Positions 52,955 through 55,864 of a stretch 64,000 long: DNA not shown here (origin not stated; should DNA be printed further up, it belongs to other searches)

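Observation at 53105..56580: Single-polypeptide fusion of arginine decarboxylase and agmatine deiminase, followed by aguB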

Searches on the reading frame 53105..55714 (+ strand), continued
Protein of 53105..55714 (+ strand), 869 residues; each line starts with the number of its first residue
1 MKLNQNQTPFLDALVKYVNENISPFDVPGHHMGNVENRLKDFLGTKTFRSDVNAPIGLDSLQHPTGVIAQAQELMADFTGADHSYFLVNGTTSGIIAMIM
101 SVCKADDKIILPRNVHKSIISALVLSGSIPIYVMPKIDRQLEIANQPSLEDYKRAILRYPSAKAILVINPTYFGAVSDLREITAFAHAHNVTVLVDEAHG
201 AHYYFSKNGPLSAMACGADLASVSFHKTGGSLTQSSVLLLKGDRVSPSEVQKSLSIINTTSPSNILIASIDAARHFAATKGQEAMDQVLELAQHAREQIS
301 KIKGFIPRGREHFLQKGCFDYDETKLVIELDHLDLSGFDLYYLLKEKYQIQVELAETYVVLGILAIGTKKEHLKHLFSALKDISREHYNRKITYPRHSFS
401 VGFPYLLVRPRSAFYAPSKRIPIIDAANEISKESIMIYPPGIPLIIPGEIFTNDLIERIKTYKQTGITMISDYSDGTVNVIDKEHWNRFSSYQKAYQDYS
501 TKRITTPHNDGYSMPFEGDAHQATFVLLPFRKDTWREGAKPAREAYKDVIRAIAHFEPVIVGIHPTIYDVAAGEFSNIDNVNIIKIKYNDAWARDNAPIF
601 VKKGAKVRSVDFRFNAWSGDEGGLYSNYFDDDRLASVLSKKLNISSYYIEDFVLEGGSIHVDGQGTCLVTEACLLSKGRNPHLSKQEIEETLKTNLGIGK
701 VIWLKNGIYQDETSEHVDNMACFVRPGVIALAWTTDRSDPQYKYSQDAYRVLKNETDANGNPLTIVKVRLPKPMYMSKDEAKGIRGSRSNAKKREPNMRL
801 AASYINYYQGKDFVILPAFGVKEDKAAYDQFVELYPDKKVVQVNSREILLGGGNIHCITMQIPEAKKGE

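Call 25: search_protein_families(library=pfam, proteins=[P0121, P0122, P0123, P0139, P0225, P0213, P0142, P0148, P0136], max_evalue=0.00001)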
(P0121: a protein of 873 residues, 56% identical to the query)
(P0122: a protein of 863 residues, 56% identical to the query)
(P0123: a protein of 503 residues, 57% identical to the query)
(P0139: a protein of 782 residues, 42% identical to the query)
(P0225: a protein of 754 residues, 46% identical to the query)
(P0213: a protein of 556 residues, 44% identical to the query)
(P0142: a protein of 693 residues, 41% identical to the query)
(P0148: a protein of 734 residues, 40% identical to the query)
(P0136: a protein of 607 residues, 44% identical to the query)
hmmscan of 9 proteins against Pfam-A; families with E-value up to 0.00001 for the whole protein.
P0121 (873 aa): 6 families
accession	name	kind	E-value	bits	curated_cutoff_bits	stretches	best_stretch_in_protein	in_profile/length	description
PF04371.20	PAD_porph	-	9.9e-98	327.7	25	1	518-869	2-321/321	Porphyromonas-type peptidyl-arginine deiminase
PF01276.26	OKR_DC_1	-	2.6e-68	231.1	27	1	11-370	1-412/417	Orn/Lys/Arg decarboxylase, major domain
PF01041.23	DegT_DnrJ_EryC1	-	1.2e-10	41.6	19.8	1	75-231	30-173/360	DegT/DnrJ/EryC1/StrS aminotransferase family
PF00155.27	Aminotran_1_2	-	8.8e-09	35.4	19.7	1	69-311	42-298/361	Aminotransferase class I and II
PF01212.27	Beta_elim_lyase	-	2.9e-06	27.2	27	1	70-286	33-229/288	Beta-eliminating lyase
PF03711.20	OKR_DC_1_C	-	5.2e-06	27.2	24.2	0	422-456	64-98/132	Orn/Lys/Arg decarboxylase, C-terminal domain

P0122 (863 aa): 6 families
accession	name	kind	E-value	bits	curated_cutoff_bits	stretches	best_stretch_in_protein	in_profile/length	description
PF01276.26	OKR_DC_1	-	8e-69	232.8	27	1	20-336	1-342/417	Orn/Lys/Arg decarboxylase, major domain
PF01041.23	DegT_DnrJ_EryC1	-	4.5e-10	39.7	19.8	1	89-240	35-173/360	DegT/DnrJ/EryC1/StrS aminotransferase family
PF00155.27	Aminotran_1_2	-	9.2e-10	38.7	19.7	1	85-217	53-194/361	Aminotransferase class I and II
PF03711.20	OKR_DC_1_C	-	7.5e-07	29.9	24.2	1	417-466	46-99/132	Orn/Lys/Arg decarboxylase, C-terminal domain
PF04371.20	PAD_porph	-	9.4e-07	28.8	25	1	554-835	30-299/321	Porphyromonas-type peptidyl-arginine deiminase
PF00266.25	Aminotran_5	-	3.6e-06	26.7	21.5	0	94-243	62-205/371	Aminotransferase class-V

P0123 (503 aa): 2 families
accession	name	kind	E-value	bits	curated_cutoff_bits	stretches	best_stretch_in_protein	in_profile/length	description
PF04371.20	PAD_porph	-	1.6e-105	353.3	25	1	147-495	3-321/321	Porphyromonas-type peptidyl-arginine deiminase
PF03711.20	OKR_DC_1_C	-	1e-07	32.7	24.2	1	8-86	20-99/132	Orn/Lys/Arg decarboxylase, C-terminal domain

P0139 (782 aa): 7 families
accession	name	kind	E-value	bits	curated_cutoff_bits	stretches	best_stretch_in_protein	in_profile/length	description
PF01276.26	OKR_DC_1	-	3.4e-93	313.1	27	1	9-373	1-415/417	Orn/Lys/Arg decarboxylase, major domain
PF00491.26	Arginase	-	3.2e-61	207.7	22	1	503-775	4-274/280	Arginase family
PF00155.27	Aminotran_1_2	-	7.8e-12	45.5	19.7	1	71-314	44-301/361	Aminotransferase class I and II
PF03711.20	OKR_DC_1_C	-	5.2e-11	43.4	24.2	1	407-476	44-120/132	Orn/Lys/Arg decarboxylase, C-terminal domain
PF05889.19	SepSecS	-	1.4e-08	34.3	21.1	1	81-204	68-196/389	O-phosphoseryl-tRNA(Sec) selenium transferase, SepSecS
PF01041.23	DegT_DnrJ_EryC1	-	1.5e-08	34.7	19.8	1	79-209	34-155/360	DegT/DnrJ/EryC1/StrS aminotransferase family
PF00266.25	Aminotran_5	-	1.4e-06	28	21.5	1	71-234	45-205/371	Aminotransferase class-V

P0225 (754 aa): 1 family
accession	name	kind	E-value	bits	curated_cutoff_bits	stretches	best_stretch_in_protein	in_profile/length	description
PF04371.20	PAD_porph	-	1.8e-111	372.8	25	1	411-747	1-321/321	Porphyromonas-type peptidyl-arginine deiminase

P0213 (556 aa): 2 families
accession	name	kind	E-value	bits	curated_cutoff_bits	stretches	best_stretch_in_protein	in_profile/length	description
PF04371.20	PAD_porph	-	1.9e-120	402.4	25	1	192-549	1-321/321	Porphyromonas-type peptidyl-arginine deiminase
PF01812.26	5-FTHF_cyc-lig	-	1.1e-32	113.9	27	1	3-183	1-186/186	5-formyltetrahydrofolate cyclo-ligase family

P0142 (693 aa): 5 families
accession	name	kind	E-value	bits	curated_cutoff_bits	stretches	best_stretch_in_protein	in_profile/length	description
PF01276.26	OKR_DC_1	-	3.1e-75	253.9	27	1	221-580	2-414/417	Orn/Lys/Arg decarboxylase, major domain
PF01041.23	DegT_DnrJ_EryC1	-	4.5e-12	46.3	19.8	1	281-415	27-152/360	DegT/DnrJ/EryC1/StrS aminotransferase family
PF00155.27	Aminotran_1_2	-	4.7e-10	39.6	19.7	1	273-419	37-196/361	Aminotransferase class I and II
PF03711.20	OKR_DC_1_C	-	1.2e-07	32.6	24.2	1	616-677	48-116/132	Orn/Lys/Arg decarboxylase, C-terminal domain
PF00266.25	Aminotran_5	-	8.1e-07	28.8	21.5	1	280-442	45-204/371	Aminotransferase class-V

P0148 (734 aa): 6 families
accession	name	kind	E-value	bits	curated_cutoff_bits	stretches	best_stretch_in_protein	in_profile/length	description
PF01276.26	OKR_DC_1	-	2.2e-74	251.1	27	1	251-610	1-411/417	Orn/Lys/Arg decarboxylase, major domain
PF01234.23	NNMT_PNMT_TEMT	-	3.7e-45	154.6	25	1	6-241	11-260/261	NNMT/PNMT/TEMT family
PF03711.20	OKR_DC_1_C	-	1.9e-11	44.8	24.2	1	641-713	40-117/132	Orn/Lys/Arg decarboxylase, C-terminal domain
PF00155.27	Aminotran_1_2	-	2e-11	44.1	19.7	1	305-554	38-301/361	Aminotransferase class I and II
PF00266.25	Aminotran_5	-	1.2e-08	34.8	21.5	1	309-473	43-204/371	Aminotransferase class-V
PF01041.23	DegT_DnrJ_EryC1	-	4.1e-07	30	19.8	1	322-450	37-156/360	DegT/DnrJ/EryC1/StrS aminotransferase family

P0136 (607 aa): 6 families
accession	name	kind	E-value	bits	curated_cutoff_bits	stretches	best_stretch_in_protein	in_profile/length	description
PF01276.26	OKR_DC_1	-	6.5e-73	246.3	27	1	133-447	2-342/417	Orn/Lys/Arg decarboxylase, major domain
PF01041.23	DegT_DnrJ_EryC1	-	8.3e-12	45.4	19.8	1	203-351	37-172/360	DegT/DnrJ/EryC1/StrS aminotransferase family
PF03711.20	OKR_DC_1_C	-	2.6e-10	41.1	24.2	1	519-587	41-114/132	Orn/Lys/Arg decarboxylase, C-terminal domain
PF00155.27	Aminotran_1_2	-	2.2e-09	37.4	19.7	1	200-331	52-195/361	Aminotransferase class I and II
PF01212.27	Beta_elim_lyase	-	3.5e-08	33.5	27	1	195-427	37-228/288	Beta-eliminating lyase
PF00266.25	Aminotran_5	-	3.6e-06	26.6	21.5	0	203-354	56-204/371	Aminotransferase class-V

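Call 44: find_encoding_contigs(protein=P0122, flank=8000, max_places=4)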
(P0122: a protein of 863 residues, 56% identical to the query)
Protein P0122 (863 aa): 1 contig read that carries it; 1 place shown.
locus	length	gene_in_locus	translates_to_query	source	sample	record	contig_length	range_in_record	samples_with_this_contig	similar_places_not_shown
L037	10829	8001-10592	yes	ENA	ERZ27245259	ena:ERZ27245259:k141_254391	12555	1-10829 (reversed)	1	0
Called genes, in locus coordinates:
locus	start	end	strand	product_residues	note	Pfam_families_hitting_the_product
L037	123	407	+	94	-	PF01250:Ribosomal_S6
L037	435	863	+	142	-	PF00436:SSB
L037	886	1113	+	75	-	PF01084:Ribosomal_S18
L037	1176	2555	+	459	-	PF01336:tRNA_anti-codon, PF00152:tRNA-synt_2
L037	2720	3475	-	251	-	-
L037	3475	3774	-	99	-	-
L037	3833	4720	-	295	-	-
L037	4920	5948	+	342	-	PF00561:Abhydrolase_1, PF12146:Hydrolase_4, PF12697:Abhydrolase_6 (weak)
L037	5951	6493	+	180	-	-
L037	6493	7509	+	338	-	PF01501:Glyco_transf_8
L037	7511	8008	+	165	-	-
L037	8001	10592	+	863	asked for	PF01276:OKR_DC_1, PF00155:Aminotran_1_2, PF00266:Aminotran_5 (faint), PF01053:Cys_Met_Meta_PP (weak), PF01041:DegT_DnrJ_EryC1, PF03711:OKR_DC_1_C (weak), PF04371:PAD_porph (weak)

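Call 48: predict_structure(alignment_id=A3)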
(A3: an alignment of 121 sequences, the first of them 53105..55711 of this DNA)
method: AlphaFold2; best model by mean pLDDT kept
length: 869 residues; sequences in the alignment: 121
mean_pLDDT: 88.5   pTM: 0.80
mean pLDDT of the five models: 88.5, 88.1, 88.0, 82.2, 79.0
residues with pLDDT >= 90: 513; 70-90: 302; 50-70: 47; < 50: 7
segments of 3 or more residues with pLDDT < 50: 398-401, 867-869
pLDDT, mean of each block of 10 residues (from residue 1): 94 90 72 76 87 70 87 97 91 93 94 86 92 82 84 90 94 92 96 94 92 97 89 91 95 85 88 95 95 97 96 90 95 89 93 84 93 98 97 66 78 93 92 74 82 83 68 78 92 88 84 90 94 90 96 96 94 92 93 90 90 65 68 89 85 86 94 84 82 88 90 79 95 93 96 94 96 92 81 85 93 96 96 96 94 91 70
secondary structure, 60 per line:
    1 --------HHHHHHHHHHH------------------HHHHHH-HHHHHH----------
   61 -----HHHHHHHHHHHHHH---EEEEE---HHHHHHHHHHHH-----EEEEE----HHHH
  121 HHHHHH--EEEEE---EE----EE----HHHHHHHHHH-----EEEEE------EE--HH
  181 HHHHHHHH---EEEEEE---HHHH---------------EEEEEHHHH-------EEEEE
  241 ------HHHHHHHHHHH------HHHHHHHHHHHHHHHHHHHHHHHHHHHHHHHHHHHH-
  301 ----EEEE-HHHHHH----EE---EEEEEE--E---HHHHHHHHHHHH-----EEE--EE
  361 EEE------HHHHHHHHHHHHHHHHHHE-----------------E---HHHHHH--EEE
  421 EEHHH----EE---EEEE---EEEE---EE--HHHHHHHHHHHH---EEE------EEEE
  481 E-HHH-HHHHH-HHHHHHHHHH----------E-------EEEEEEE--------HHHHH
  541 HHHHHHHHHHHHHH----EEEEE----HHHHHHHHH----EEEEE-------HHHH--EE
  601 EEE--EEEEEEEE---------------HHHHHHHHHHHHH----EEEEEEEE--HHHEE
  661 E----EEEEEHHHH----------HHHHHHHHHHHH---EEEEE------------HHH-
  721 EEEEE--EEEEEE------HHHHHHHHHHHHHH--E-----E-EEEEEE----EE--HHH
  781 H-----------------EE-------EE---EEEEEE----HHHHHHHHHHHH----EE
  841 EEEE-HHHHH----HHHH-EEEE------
elements in order (helices of 4 or more, strands of 3 or more residues): H9-19 H38-43 H45-50 H66-79 E83-87 H91-102 E108-112 H117-126 E129-133 H149-158 E164-168 H179-188 E192-197 H201-204 E220-224 H225-228 E236-240 H247-257 H264-299 E305-308 H310-315 E325-330 H337-348 E354-356 E359-363 H370-387 H410-415 E418-422 E435-438 E442-445 H453-464 E468-470 E477-481 H487-491 H493-502 E521-527 H536-554 E559-563 H568-576 E581-585 H593-596 E599-603 E606-613 H629-641 E646-653 E659-661 E666-670 H671-674 H685-696 E700-704 E721-725 E728-733 H740-753 E764-769 H778-781 E813-818 H823-834 E839-844 H846-850 H855-858 E860-863

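Call 53: list_cluster_members(proteins=[P0125, P0126, P0127, P0128, P0129, P0130, P0131, P0144, P0147, P0225])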
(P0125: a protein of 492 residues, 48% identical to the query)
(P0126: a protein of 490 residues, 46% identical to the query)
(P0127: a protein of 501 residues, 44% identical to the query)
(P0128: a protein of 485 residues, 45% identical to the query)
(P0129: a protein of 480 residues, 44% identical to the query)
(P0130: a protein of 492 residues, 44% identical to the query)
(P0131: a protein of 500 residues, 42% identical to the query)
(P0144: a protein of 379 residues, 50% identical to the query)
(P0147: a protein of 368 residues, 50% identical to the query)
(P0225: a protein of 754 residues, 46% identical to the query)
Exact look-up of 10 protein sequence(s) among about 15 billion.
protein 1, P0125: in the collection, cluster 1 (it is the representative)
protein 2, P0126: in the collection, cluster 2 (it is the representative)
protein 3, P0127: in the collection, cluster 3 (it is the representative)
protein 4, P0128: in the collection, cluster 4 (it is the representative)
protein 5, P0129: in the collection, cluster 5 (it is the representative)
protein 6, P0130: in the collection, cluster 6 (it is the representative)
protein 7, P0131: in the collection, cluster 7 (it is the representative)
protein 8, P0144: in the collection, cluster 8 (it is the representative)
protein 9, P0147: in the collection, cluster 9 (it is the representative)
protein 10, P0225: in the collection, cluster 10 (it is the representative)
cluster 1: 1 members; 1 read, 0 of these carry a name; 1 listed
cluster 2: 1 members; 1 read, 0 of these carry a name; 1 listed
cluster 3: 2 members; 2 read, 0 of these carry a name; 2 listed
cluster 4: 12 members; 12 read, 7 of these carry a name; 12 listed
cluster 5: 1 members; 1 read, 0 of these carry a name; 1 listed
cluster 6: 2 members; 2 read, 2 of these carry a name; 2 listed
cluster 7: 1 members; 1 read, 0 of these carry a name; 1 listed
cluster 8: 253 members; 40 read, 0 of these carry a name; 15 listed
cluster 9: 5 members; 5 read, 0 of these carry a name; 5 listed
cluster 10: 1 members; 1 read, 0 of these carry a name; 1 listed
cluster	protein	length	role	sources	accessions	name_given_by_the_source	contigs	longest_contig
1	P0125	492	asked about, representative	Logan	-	-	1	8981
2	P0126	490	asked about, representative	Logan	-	-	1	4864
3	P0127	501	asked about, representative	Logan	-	-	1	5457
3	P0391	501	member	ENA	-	-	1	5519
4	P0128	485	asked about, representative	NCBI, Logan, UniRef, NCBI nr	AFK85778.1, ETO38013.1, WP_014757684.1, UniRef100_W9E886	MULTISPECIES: aminotransferase class I/II-fold pyridoxal phosphate-dependent enzyme ... | Orn/Lys/Arg decarboxylase major region n=2 Tax=Thermoanaerobacterium TaxID=28895 ...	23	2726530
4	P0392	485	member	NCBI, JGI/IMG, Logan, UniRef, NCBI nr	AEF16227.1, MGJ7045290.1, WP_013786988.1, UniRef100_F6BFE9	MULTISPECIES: aminotransferase class I/II-fold pyridoxal phosphate-dependent enzyme ... | Arginine decarboxylase n=1 Tax=Thermoanaerobacterium xylanolyticum (strain ATCC 49914 / ... | aminotransferase class I/II-fold pyridoxal phosphate-dependent enzyme ...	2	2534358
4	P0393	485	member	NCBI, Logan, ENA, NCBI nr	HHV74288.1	MAG TPA: aminotransferase class I/II-fold pyridoxal phosphate-dependent enzyme ... | aminotransferase class I/II-fold pyridoxal phosphate-dependent enzyme ...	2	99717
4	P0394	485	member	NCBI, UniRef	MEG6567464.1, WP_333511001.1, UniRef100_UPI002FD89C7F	aminotransferase class I/II-fold pyridoxal phosphate-dependent enzyme ... | aminotransferase class I/II-fold pyridoxal phosphate-dependent enzyme n=1 ...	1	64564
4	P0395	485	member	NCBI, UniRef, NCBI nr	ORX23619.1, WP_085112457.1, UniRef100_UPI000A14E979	arginine decarboxylase [Thermoanaerobacterium sp. PSU-2] | aminotransferase class I/II-fold pyridoxal phosphate-dependent enzyme n=1 ... | aminotransferase class I/II-fold pyridoxal phosphate-dependent enzyme ...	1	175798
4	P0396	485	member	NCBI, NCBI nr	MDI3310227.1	MAG: aminotransferase class I/II-fold pyridoxal phosphate-dependent enzyme ... | aminotransferase class I/II-fold pyridoxal phosphate-dependent enzyme ...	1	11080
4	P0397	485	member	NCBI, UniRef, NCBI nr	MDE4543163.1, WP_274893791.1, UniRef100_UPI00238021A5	aminotransferase class I/II-fold pyridoxal phosphate-dependent enzyme ... | aminotransferase class I/II-fold pyridoxal phosphate-dependent enzyme n=1 ...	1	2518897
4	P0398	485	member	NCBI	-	-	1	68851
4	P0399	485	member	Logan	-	-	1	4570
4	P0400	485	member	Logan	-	-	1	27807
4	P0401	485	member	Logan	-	-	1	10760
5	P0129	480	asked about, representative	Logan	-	-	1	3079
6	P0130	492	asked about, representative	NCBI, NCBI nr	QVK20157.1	aminotransferase class I/II-fold pyridoxal phosphate-dependent enzyme [Mycoplasmatota ...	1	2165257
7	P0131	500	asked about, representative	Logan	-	-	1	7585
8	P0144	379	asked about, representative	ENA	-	-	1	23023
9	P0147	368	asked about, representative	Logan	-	-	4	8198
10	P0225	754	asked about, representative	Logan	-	-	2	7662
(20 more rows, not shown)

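Call 58: find_encoding_contigs(protein=P0126, flank=6000, max_places=3)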
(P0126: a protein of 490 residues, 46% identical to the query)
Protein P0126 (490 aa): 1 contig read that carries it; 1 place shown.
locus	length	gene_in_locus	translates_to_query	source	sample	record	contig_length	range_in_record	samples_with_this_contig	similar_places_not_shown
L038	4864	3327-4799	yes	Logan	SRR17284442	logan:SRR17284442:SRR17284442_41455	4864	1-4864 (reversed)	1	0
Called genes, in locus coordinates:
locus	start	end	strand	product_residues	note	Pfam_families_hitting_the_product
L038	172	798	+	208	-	-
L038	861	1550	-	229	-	PF01048:PNP_UDP_1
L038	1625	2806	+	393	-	PF03486:HI0933_like, PF22780:HI0933_like_1st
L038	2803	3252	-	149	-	PF00149:Metallophos (faint), PF12850:Metallophos_2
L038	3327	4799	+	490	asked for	PF01276:OKR_DC_1, PF00155:Aminotran_1_2, PF00266:Aminotran_5 (faint), PF01041:DegT_DnrJ_EryC1, PF03711:OKR_DC_1_C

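Call 59: find_encoding_contigs(protein=P0125, flank=6000, max_places=3)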
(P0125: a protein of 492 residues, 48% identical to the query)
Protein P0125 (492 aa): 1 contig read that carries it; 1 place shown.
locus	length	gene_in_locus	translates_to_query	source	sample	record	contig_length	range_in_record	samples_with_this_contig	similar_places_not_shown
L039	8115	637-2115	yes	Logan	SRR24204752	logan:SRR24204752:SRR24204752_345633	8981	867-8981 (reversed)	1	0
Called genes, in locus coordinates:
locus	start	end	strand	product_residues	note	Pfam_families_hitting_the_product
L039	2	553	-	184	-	?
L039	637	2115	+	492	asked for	PF01276:OKR_DC_1, PF00266:Aminotran_5 (weak), PF01041:DegT_DnrJ_EryC1, PF03711:OKR_DC_1_C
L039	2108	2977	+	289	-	PF00491:Arginase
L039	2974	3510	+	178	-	PF00625:Guanylate_kin, PF13238:AAA_18 (weak)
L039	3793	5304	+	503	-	PF08757:CotH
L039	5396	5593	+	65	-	PF00313:CSD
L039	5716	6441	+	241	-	PF02661:Fic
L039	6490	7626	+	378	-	PF01306:LacY_symp, PF07690:MFS_1, PF12832:MFS_1_like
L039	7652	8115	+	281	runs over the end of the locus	PF13509:S1_2, PF21191:CvfB_1st, PF21543:CvfB_2nd (weak), PF17783:WHD_CvfB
